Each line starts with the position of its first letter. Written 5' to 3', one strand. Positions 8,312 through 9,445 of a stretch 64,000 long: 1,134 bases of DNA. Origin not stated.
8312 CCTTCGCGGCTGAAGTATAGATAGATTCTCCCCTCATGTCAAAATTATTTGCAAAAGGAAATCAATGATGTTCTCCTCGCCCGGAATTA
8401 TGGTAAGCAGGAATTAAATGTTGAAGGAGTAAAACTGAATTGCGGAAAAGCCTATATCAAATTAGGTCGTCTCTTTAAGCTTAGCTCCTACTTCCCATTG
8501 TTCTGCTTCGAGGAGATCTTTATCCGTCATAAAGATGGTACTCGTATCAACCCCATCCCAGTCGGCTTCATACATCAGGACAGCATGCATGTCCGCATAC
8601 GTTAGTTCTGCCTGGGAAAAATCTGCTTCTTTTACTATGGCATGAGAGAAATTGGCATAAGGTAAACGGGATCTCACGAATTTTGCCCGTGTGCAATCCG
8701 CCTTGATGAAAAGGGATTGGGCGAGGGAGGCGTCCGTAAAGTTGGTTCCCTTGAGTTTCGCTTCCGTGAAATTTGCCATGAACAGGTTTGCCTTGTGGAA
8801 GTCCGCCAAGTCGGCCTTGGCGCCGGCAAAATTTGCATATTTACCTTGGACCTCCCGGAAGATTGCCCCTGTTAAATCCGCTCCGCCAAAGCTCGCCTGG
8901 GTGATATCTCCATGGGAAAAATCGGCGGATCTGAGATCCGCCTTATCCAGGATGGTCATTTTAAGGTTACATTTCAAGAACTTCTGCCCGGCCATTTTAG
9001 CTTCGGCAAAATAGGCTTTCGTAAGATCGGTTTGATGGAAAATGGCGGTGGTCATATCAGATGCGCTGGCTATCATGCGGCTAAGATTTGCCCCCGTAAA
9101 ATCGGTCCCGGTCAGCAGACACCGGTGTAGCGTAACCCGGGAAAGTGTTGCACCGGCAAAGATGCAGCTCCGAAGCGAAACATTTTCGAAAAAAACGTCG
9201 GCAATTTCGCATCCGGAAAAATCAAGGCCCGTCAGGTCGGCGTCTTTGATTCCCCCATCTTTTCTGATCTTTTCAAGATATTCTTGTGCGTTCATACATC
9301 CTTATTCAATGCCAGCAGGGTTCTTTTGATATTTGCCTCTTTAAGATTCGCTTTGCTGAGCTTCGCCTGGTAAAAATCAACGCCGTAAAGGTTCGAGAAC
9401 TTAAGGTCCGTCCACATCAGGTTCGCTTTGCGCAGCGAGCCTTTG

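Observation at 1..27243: Three paralogous VgrG / DUF2169-pentapeptide / pentapeptide / DUF3540 / short PAAR-like modules with no recognisable payload or firing machinery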

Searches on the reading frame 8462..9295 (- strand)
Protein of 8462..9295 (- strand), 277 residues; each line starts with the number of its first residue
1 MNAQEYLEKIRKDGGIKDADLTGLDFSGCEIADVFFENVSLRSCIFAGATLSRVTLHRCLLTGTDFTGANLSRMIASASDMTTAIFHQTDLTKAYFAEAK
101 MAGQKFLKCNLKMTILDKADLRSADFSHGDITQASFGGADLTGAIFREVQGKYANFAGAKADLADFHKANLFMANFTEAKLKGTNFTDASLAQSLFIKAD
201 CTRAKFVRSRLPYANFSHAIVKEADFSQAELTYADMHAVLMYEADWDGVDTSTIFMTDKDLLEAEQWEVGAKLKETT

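Call 4: search_protein_families(library=pfam, proteins=[window:8462-9295:-], max_evalue=0.01)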
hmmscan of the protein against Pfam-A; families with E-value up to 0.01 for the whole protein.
window:8462-9295:- (277 aa): 5 families
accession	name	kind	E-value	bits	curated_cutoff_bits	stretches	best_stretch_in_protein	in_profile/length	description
PF00805.28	Pentapeptide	-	3.3e-42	142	20.2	9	174-211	1-38/40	Pentapeptide repeats (8 copies)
PF13599.13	Pentapeptide_4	-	5.4e-33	113.3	38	4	79-156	1-78/78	Pentapeptide repeat region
PF13576.12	Pentapeptide_3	-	1.3e-18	67.3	27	2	18-59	3-47/48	Pentapeptide repeats (9 copies)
PF23894.2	LD_SV2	-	1.1e-08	35.8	29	0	25-80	31-86/92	SV2A/B/C luminal domain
PF25296.1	Decapeptide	-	2.5e-07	30.9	45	0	77-144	3-70/74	Decapeptide repeat region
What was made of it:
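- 8462..9295 (-): tvpB/tagB of module 2 (277 aa), ATGA overlap with tvpAB. Pfam Pentapeptide 3e-42 (call 4).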
